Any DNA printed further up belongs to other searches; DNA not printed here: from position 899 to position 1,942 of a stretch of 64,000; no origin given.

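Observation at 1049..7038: Glycogen utilisation module built from a eukaryotic-type PMM, an archaeal cupin PGI, GlgA, GH57 and GlgP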

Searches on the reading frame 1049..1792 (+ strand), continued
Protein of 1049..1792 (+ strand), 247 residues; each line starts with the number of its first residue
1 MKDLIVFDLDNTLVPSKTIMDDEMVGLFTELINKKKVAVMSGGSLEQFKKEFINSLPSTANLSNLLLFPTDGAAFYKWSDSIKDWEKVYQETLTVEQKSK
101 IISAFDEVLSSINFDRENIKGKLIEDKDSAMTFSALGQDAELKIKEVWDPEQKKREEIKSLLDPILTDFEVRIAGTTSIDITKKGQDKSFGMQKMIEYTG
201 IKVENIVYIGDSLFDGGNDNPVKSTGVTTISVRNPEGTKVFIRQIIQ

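Call 11: search_solved_structures(query=window:1049-1792:+, max_evalue=1, show_alignments=3)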
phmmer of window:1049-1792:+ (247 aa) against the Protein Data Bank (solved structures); distinct sequences matched with E-value up to 1: 33.
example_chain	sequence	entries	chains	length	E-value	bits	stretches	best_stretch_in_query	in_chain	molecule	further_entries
4bnd_A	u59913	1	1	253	5.8e-44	153.6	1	1-246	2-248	ALPHA-PHOSPHOGLUCOMUTASE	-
4bnd_B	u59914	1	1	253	5.8e-44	153.6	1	1-246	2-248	ALPHA-PHOSPHOGLUCOMUTASE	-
6i5x_A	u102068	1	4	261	1.5e-13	54.1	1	4-246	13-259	Phosphomannomutase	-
5ue7_A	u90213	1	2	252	2.8e-11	46.6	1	2-238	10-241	Phosphomannomutase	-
9hn3_A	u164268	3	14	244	6.3e-11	45.5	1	3-239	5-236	Phosphomannomutase 2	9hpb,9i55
7myv_A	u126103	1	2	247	1.7e-07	34.3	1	2-244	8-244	Phosphomannomutase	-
2amy_A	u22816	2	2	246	3.7e-07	33.2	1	4-239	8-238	Phosphomannomutase 2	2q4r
7o0c_A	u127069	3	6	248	3.8e-07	33.1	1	4-239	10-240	Phosphomannomutase 2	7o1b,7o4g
7o58_A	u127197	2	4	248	1.3e-06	31.4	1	4-236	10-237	Phosphomannomutase 2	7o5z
3f9r_A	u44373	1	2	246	1.4e-06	31.3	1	4-223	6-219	Phosphomannomutase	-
6cfr_A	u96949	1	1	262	6.7e-06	29.1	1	4-240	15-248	Phosphomannomutase 1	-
6cft_A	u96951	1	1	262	9.2e-06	28.6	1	4-240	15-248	Phosphomannomutase 1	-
2i54_A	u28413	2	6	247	1e-05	28.4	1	2-225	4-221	Phosphomannomutase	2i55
8b5v_A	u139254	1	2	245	1.7e-05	27.8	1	2-222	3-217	Phosphomannomutase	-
6cfs_A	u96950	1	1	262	2.6e-05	27.1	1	4-240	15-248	Phosphomannomutase 1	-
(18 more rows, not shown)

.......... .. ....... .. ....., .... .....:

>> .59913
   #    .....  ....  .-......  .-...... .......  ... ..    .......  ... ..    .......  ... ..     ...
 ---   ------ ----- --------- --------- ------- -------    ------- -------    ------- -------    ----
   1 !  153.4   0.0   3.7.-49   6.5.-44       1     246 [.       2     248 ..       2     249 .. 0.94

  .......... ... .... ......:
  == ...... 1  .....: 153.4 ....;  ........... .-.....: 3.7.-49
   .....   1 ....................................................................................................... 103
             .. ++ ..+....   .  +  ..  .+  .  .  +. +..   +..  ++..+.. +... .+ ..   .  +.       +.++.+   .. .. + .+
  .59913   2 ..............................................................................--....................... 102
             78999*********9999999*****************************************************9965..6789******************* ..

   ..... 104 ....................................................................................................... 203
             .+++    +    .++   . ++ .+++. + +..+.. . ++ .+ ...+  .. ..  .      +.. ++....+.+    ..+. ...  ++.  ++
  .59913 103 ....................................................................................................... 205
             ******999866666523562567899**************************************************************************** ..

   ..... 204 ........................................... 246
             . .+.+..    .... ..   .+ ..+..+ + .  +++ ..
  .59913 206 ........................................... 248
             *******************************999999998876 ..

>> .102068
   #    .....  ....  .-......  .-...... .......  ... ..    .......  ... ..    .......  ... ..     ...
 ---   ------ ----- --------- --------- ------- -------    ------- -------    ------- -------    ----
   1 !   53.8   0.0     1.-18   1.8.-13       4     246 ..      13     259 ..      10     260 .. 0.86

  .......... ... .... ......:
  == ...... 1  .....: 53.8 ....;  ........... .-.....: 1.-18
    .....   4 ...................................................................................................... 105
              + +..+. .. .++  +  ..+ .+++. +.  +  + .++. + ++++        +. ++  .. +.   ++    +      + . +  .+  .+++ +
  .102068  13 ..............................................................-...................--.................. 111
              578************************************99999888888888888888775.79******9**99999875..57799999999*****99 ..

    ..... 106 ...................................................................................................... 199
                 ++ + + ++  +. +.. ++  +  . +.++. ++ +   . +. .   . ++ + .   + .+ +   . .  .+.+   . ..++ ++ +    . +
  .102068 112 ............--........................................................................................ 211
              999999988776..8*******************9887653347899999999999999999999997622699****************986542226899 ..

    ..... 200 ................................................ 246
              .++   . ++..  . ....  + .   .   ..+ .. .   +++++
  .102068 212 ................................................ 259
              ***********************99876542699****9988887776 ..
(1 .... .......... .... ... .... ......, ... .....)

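Call 67: search_protein_representatives(protein=window:1049-1792:+)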
Query: 247 residues. Proteins with E-value up to 0.001 (for the whole library): 2125; up to 1e-10: 1120; up to 1e-30: 405. The best 150 are listed.
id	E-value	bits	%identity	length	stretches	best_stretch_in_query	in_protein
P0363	2.0e-70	253.3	51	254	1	2-246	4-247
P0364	8.5e-68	244.7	50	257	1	2-246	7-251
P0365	3.9e-63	229.4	47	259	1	2-246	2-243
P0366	4.0e-63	229.4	45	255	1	2-242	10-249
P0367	1.8e-61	224.0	49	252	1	2-246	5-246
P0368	8.4e-61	221.8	45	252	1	4-245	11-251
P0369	1.1e-58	214.9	44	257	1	1-244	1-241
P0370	1.9e-58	214.1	44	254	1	4-246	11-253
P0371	4.0e-58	213.0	45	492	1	2-245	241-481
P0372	5.8e-58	212.5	46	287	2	93-246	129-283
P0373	6.1e-58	212.4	45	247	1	1-245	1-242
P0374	7.9e-58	212.1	42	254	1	2-246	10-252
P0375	1.3e-57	211.4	46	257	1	2-246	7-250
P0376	1.7e-57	211.0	46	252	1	2-246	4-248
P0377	2.5e-57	210.5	44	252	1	1-246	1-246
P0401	6.9e-53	195.9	43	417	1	2-246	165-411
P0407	1.8e-52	194.6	41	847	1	2-246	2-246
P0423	7.0e-51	189.4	41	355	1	4-246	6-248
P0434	4.0e-50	186.9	44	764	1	2-246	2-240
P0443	1.4e-49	185.1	38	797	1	5-246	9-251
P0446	2.8e-49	184.1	41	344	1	3-246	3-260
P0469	1.4e-47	178.6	40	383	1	3-246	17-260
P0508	1.7e-45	171.8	40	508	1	3-244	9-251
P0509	1.7e-45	171.7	40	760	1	2-246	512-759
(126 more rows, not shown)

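Call 68: search_protein_families(library=pfam, proteins=[P0407, P0434, P0443, P0509, P0371, P0401, P0508, P0469, P0423, P0446], max_evalue=0.0001)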
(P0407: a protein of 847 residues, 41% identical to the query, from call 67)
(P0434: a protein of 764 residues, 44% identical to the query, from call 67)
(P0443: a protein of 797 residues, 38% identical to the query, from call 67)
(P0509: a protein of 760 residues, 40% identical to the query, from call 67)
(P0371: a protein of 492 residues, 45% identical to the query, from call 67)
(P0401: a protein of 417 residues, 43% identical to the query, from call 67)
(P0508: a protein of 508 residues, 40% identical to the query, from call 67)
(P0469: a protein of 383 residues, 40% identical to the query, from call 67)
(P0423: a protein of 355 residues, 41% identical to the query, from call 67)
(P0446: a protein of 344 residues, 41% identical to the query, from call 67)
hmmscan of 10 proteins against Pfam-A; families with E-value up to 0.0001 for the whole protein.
P0407 (847 aa): 4 families
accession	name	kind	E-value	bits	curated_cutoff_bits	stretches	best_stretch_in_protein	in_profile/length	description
PF02913.24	FAD-oxidase_C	-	3e-38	132.4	21.2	1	561-830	5-247/248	FAD linked oxidases, C-terminal domain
PF01565.28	FAD_binding_4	-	2.4e-21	76.3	26.4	1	313-467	1-137/139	FAD binding domain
PF03332.19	PMM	-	8.2e-12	45.8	22.4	1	27-246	4-219/221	Eukaryotic phosphomannomutase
PF08282.18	Hydrolase_3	-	1.1e-06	29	20.9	1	5-212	1-212/255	haloacid dehalogenase-like hydrolase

P0434 (764 aa): 3 families
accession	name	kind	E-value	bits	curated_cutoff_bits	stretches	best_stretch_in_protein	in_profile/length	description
PF00343.26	Phosphorylase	-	1.9e-17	63.3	27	1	539-695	416-583/713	Carbohydrate phosphorylase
PF03332.19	PMM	-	3.1e-07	30.9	22.4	1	124-241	100-220/221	Eukaryotic phosphomannomutase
PF08282.18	Hydrolase_3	-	1.1e-06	29.1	20.9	0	164-206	170-212/255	haloacid dehalogenase-like hydrolase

P0443 (797 aa): 4 families
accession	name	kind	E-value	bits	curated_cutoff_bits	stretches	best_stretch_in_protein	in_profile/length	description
PF00343.26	Phosphorylase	-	5.3e-18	65.1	27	1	568-718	419-579/713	Carbohydrate phosphorylase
PF08282.18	Hydrolase_3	-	1.6e-13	51.5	20.9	1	10-239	2-230/255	haloacid dehalogenase-like hydrolase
PF03332.19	PMM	-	9.4e-12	45.6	22.4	1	30-251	3-219/221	Eukaryotic phosphomannomutase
PF05116.19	S6PP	-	5.2e-08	33.2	20.3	1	162-241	135-210/247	Sucrose-6F-phosphate phosphohydrolase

P0509 (760 aa): 3 families
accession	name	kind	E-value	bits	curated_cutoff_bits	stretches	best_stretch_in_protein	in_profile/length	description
PF00343.26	Phosphorylase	-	7.3e-23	81.2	27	2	283-442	414-584/713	Carbohydrate phosphorylase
PF08282.18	Hydrolase_3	-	9.1e-11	42.4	20.9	1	515-735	1-218/255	haloacid dehalogenase-like hydrolase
PF03332.19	PMM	-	5.7e-08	33.3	22.4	1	536-759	3-219/221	Eukaryotic phosphomannomutase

P0371 (492 aa): 3 families
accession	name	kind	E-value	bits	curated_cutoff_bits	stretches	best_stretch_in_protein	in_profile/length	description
PF00300.27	His_Phos_1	-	5.1e-47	160.5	21.7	1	11-188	1-188/194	Histidine phosphatase superfamily (branch 1)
PF03332.19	PMM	-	7.3e-08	32.9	22.4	1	328-482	64-219/221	Eukaryotic phosphomannomutase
PF08282.18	Hydrolase_3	-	2e-06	28.2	20.9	0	391-448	154-212/255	haloacid dehalogenase-like hydrolase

P0401 (417 aa): 3 families
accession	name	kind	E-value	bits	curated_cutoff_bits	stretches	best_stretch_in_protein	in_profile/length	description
PF03332.19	PMM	-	2.3e-16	60.7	22.4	1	188-412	2-220/221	Eukaryotic phosphomannomutase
PF01467.32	CTP_transf_like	-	1.7e-13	51.3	21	1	18-114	3-93/133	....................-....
PF08282.18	Hydrolase_3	-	4e-12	46.8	20.9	1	168-402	1-233/255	haloacid dehalogenase-like hydrolase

P0508 (508 aa): 3 families
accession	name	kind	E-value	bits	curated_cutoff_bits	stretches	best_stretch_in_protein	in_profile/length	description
PF10648.15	Gmad2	-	8e-15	55.4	25.7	1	403-489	2-83/86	Immunoglobulin-like domain of bacterial spore germination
PF03332.19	PMM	-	1.4e-06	28.7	22.4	1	32-246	3-212/221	Eukaryotic phosphomannomutase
PF08282.18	Hydrolase_3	-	7.2e-06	26.4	20.9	1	11-219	1-212/255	haloacid dehalogenase-like hydrolase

P0469 (383 aa): 6 families
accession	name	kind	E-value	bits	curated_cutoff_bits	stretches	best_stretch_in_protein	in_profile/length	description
PF01050.24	MannoseP_isomer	-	1.7e-14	54.5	23.6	1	277-378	13-116/116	Mannose-6-phosphate isomerase C-terminal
PF03332.19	PMM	-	5.5e-13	49.7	22.4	1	38-261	1-220/221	Eukaryotic phosphomannomutase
PF08282.18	Hydrolase_3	-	6.3e-13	49.5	20.9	1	19-262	1-245/255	haloacid dehalogenase-like hydrolase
PF05116.19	S6PP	-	1.4e-07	31.8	20.3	1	172-262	136-220/247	Sucrose-6F-phosphate phosphohydrolase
PF07883.17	Cupin_2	-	1.5e-06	28.2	27.2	1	298-357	4-63/70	Cupin domain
PF00702.32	Hydrolase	-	2.1e-05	25.5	26.4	0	17-93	2-56/191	haloacid dehalogenase-like hydrolase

P0423 (355 aa): 3 families
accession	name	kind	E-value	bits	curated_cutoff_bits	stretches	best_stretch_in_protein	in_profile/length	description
PF03332.19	PMM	-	4.5e-16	59.8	22.4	1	29-249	4-220/221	Eukaryotic phosphomannomutase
PF01050.24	MannoseP_isomer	-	4.2e-12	46.7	23.6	1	253-353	13-115/116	Mannose-6-phosphate isomerase C-terminal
PF08282.18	Hydrolase_3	-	6e-10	39.7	20.9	1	7-214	1-212/255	haloacid dehalogenase-like hydrolase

P0446 (344 aa): 2 families
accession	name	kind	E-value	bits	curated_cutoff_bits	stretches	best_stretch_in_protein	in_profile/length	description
PF03332.19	PMM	-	3.6e-12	47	22.4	1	106-260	64-219/221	Eukaryotic phosphomannomutase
PF08282.18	Hydrolase_3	-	6.7e-12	46.1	20.9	1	170-226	155-212/255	haloacid dehalogenase-like hydrolase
